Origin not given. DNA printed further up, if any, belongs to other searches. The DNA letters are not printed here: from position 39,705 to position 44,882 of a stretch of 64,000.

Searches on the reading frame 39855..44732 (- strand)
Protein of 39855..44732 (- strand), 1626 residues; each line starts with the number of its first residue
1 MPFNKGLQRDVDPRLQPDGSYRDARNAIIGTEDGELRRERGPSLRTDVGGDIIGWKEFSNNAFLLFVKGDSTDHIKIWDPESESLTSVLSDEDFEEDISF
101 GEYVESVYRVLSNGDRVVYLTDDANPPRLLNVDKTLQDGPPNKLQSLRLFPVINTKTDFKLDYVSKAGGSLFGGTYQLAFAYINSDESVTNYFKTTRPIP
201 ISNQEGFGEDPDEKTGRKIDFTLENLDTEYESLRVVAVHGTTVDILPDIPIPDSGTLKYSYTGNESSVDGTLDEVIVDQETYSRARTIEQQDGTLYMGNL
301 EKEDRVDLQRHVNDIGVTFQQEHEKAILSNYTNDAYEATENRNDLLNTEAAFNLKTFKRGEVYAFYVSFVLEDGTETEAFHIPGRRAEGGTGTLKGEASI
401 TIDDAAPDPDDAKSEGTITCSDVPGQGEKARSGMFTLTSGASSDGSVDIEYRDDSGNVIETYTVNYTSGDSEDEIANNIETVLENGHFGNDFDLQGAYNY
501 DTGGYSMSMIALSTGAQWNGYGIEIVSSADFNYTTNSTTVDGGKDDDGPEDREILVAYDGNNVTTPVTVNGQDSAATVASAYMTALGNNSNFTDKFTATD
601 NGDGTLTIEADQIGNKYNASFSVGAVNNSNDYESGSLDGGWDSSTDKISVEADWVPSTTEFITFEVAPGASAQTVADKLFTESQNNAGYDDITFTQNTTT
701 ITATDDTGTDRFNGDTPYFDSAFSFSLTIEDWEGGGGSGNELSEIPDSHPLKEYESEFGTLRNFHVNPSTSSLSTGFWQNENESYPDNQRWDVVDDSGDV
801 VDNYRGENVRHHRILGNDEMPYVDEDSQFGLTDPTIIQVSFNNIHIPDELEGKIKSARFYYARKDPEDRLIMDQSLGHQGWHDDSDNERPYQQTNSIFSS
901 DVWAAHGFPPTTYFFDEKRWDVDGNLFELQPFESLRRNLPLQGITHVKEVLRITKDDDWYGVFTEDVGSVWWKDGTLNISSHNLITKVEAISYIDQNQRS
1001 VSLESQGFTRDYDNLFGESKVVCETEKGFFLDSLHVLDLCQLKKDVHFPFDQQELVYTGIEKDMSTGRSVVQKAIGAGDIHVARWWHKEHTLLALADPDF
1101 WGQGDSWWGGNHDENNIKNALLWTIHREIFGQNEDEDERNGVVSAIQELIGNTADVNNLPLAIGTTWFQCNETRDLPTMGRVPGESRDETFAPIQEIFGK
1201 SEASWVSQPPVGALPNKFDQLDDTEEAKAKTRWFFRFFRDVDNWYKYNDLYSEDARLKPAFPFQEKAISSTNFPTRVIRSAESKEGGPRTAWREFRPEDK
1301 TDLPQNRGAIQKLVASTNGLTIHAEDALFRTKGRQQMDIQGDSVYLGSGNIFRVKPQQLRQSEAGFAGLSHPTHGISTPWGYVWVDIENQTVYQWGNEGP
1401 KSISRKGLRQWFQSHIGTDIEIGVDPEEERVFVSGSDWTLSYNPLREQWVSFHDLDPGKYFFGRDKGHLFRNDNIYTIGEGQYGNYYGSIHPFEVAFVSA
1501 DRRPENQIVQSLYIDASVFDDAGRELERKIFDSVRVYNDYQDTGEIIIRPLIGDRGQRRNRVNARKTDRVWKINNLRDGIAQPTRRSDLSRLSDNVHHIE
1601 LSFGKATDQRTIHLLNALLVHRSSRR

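Call 51: search_protein_families(library=pfam, proteins=[window:39855-44732:-], max_evalue=0.01)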
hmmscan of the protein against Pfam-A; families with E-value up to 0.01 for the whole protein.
window:39855-44732:- (1626 aa): 2 families
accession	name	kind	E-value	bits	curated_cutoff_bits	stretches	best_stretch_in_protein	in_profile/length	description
PF25731.1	crAss_MUZ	-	2.7e-46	158.7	27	2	3-303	7-321/1224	Crassvirus muzzle protein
PF25729.1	crAss_MUZ_C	-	0.0013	19.6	27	1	1481-1552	1-69/83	Crassvirus muzzle protein C-terminal domain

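Call 52: search_dna_similar(query=window:39855-44732:-, collection=phages, mode=protein, max_rows=25)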
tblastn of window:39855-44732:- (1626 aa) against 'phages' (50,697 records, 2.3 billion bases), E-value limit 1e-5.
Records with a match: 101; places in all: 101; records where one place covers at least 80% of the query: 0.
Best place of each record, by identity: <60% 101.
By first word of the organism name: Bacteroides 32; Flavobacterium 29; uncultured 20; CrAssphage 7; crAssphage 2; Cellulophaga 2; Bacteriophage 2; Caudoviricetes 2; Kehishuvirus 1; Leptolyngbya 1; and 3 more.
By host as written in the record: - 31; Bacteroides intestinalis DSM 108646 25; Flavobacterium psychrophilum 950106-1/1 12; Bacteroides cellulosilyticus 4; Flavobacterium psychrophilum strain FPS-D10 3; Flavobacterium psychrophilum 020612-2/1 3; Bacteroides intestinalis APC919/174 2; Flavobacterium psychrophilum FPS-D15 2; and 14 more.
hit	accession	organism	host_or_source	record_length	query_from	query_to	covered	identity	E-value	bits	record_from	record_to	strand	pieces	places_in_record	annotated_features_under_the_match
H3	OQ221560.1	Bacteroides phage PhiCrAssBcn25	Bacteroides intestinalis DSM 108646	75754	3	1622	47%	23.6%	7e-12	143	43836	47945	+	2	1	stabilization protein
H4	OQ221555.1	Bacteroides phage PhiCrAssBcn20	Bacteroides intestinalis DSM 108646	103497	3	1622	47%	23.6%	7e-12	143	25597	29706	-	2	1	stabilization protein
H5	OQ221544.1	Bacteroides phage PhiCrAssBcn9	Bacteroides intestinalis DSM 108646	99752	3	1622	47%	23.5%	7e-12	142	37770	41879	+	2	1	stabilization protein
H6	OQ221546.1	Bacteroides phage PhiCrAssBcn11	Bacteroides intestinalis DSM 108646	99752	3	1622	47%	23.5%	7e-12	142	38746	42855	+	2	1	stabilization protein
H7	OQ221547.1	Bacteroides phage PhiCrAssBcn12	Bacteroides intestinalis DSM 108646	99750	3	1622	47%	23.5%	7e-12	142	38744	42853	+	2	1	stabilization protein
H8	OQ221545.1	Bacteroides phage PhiCrAssBcn10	Bacteroides intestinalis DSM 108646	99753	3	1622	47%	23.5%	7e-12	142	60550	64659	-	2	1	stabilization protein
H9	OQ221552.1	Bacteroides phage PhiCrAssBcn17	Bacteroides intestinalis DSM 108646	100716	3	1622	47%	23.4%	7e-12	144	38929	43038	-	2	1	stabilization protein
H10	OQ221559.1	Bacteroides phage PhiCrAssBcn24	Bacteroides intestinalis DSM 108646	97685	3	1622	47%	23.4%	2e-11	141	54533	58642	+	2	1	stabilization protein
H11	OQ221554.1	Bacteroides phage PhiCrAssBcn19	Bacteroides intestinalis DSM 108646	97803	3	1622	47%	23.4%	2e-11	141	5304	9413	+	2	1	stabilization protein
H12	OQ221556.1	Bacteroides phage PhiCrAssBcn21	Bacteroides intestinalis DSM 108646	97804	3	1622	47%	23.4%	2e-11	141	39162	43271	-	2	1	stabilization protein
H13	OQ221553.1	Bacteroides phage PhiCrAssBcn18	Bacteroides intestinalis DSM 108646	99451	3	1622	47%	23.3%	3e-11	140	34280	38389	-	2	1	stabilization protein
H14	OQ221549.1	Bacteroides phage PhiCrAssBcn14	Bacteroides intestinalis DSM 108646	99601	3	1622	47%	23.3%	3e-11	140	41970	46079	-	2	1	stabilization protein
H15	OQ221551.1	Bacteroides phage PhiCrAssBcn16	Bacteroides intestinalis DSM 108646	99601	3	1622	47%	23.3%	3e-11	140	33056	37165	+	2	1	similar to stabilization protein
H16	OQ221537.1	Bacteroides phage PhiCrAssBcn2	Bacteroides intestinalis DSM 108646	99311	3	1622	47%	23.3%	6e-12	142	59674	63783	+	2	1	stabilization protein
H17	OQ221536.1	Bacteroides phage PhiCrAssBcn1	Bacteroides intestinalis DSM 108646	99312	3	1622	47%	23.3%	6e-12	142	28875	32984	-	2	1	stabilization protein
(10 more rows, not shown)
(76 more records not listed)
